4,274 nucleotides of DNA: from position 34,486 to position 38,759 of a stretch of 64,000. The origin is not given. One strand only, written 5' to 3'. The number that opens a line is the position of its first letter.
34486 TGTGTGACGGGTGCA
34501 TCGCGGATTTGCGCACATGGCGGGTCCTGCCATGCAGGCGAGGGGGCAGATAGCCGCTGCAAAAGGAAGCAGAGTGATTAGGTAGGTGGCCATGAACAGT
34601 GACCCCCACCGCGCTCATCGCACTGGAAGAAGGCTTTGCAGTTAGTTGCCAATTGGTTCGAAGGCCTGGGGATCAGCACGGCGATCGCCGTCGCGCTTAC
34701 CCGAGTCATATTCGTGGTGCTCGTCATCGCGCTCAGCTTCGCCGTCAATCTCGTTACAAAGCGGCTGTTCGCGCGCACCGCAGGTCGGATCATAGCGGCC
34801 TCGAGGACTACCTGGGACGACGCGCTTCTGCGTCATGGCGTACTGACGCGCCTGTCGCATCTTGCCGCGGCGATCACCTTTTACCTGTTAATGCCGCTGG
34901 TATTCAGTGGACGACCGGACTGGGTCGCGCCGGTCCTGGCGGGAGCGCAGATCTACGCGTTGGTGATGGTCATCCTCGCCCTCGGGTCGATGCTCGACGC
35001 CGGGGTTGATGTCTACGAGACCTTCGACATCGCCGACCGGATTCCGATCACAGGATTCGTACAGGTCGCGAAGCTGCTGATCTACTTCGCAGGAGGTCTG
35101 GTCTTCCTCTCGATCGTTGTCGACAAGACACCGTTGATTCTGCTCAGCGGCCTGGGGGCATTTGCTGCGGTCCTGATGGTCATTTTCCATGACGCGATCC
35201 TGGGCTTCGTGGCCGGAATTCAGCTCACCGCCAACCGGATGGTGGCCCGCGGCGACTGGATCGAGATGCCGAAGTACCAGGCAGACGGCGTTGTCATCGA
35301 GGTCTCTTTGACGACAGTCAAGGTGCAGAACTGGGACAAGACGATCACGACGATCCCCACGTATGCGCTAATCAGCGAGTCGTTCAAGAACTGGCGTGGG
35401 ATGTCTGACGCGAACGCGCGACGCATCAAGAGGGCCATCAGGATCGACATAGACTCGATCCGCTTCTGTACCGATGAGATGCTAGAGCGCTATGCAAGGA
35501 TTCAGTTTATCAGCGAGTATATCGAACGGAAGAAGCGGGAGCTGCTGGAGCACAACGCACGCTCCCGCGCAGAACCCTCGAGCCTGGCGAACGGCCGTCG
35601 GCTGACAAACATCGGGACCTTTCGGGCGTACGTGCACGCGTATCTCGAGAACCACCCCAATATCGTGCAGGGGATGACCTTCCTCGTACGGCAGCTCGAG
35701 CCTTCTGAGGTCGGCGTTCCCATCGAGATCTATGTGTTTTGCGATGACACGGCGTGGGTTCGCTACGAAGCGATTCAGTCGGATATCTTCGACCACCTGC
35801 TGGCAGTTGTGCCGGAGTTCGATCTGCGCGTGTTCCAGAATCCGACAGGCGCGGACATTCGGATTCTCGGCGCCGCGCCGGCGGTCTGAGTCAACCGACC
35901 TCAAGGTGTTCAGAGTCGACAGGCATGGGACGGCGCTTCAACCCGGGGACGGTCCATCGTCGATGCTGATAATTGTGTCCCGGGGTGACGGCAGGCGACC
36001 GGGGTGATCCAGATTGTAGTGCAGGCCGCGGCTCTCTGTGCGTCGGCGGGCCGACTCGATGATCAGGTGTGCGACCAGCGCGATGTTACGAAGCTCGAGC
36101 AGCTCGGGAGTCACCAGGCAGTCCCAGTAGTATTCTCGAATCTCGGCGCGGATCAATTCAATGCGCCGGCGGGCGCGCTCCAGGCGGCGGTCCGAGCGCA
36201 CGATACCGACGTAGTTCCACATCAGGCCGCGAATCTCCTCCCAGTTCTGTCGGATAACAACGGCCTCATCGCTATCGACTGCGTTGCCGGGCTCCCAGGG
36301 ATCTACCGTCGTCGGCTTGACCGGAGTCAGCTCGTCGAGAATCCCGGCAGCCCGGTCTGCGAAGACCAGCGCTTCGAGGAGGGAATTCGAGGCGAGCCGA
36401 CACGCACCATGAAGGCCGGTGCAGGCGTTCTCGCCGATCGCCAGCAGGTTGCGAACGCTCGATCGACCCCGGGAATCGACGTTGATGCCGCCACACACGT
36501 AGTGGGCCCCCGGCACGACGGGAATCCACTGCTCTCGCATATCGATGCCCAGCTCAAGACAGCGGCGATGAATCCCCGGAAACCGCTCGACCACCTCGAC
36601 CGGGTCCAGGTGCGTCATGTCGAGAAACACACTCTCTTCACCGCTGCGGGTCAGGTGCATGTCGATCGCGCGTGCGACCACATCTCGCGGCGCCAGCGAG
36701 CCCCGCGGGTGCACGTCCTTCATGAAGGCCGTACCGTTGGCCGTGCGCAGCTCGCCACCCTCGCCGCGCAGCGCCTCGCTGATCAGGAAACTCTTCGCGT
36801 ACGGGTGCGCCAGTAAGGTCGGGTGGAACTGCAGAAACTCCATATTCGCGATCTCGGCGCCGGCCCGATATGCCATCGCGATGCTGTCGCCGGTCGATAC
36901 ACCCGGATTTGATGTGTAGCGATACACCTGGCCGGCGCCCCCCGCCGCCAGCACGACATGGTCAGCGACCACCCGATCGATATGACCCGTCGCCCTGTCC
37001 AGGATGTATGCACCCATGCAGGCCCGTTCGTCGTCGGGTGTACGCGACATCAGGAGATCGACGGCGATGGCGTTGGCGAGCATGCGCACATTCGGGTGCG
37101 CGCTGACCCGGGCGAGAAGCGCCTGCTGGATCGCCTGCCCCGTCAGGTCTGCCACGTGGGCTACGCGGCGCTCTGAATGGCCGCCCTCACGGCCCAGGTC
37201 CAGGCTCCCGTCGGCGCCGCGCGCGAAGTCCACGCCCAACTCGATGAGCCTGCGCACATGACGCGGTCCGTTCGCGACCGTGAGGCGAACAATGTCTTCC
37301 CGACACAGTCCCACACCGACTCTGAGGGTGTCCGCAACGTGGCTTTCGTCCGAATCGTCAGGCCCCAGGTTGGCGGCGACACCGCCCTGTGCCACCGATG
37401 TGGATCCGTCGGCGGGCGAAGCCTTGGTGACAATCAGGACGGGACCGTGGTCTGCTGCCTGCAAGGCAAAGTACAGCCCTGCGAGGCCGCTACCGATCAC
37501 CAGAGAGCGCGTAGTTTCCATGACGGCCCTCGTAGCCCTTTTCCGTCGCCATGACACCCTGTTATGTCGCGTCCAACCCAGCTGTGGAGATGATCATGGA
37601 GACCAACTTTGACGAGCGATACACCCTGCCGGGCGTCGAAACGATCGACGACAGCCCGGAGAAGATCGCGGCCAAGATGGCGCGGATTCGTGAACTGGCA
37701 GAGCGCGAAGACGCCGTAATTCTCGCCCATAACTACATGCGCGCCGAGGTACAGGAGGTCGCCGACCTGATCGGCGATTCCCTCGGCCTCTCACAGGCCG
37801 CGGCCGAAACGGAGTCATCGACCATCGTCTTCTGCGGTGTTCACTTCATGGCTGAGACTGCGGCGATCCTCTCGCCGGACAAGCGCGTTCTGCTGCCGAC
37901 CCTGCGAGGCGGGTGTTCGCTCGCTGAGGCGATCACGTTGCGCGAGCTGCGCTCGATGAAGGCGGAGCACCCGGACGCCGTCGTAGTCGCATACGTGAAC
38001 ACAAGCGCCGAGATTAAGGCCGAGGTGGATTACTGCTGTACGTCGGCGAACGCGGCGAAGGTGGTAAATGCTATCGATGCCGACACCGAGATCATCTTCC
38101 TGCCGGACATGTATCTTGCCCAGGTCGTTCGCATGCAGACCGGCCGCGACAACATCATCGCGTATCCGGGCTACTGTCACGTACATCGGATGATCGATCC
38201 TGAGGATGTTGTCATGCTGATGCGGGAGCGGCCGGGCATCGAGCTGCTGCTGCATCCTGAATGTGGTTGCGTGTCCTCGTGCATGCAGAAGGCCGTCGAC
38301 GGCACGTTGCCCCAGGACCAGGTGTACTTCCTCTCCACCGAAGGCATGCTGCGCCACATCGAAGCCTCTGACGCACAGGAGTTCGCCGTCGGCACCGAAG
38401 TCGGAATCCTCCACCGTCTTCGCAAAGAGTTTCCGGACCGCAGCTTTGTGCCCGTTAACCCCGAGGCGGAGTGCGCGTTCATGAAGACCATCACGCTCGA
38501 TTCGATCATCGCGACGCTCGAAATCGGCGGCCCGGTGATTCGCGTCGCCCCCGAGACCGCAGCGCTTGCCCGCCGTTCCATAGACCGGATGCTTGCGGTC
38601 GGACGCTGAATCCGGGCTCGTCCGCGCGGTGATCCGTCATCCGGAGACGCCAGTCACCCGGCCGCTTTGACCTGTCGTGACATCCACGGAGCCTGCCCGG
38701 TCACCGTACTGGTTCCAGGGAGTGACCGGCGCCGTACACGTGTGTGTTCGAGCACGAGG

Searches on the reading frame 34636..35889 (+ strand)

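Call 59: search_protein_families(library=pfam, proteins=[window:34636-35889:+], max_evalue=0.00001)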
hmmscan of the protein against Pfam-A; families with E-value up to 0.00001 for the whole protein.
window:34636-35889:+ (417 aa): 1 family
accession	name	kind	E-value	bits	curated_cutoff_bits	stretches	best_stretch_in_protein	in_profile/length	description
PF00924.24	MS_channel_2nd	-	1.3e-15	57.7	20.2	1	187-254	2-67/68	Mechanosensitive ion channel, beta-domain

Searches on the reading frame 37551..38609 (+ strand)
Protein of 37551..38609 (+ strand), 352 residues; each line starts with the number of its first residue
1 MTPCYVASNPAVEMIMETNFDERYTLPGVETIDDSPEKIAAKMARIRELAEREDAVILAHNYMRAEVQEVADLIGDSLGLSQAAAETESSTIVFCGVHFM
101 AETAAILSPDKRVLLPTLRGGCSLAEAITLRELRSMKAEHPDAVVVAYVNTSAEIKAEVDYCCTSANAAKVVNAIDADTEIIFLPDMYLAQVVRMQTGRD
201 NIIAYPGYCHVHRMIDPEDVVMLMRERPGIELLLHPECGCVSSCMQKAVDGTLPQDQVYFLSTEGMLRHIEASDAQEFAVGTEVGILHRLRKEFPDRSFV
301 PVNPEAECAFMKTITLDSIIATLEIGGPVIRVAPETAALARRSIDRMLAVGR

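Call 59: search_protein_families(library=pfam, proteins=[window:37551-38609:+], max_evalue=0.00001)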
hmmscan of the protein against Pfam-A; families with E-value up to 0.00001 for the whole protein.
window:37551-38609:+ (352 aa): 1 family
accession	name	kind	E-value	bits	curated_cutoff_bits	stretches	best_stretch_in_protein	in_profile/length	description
PF02445.21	NadA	-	1e-107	360.1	27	1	45-349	2-295/295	Quinolinate synthetase A protein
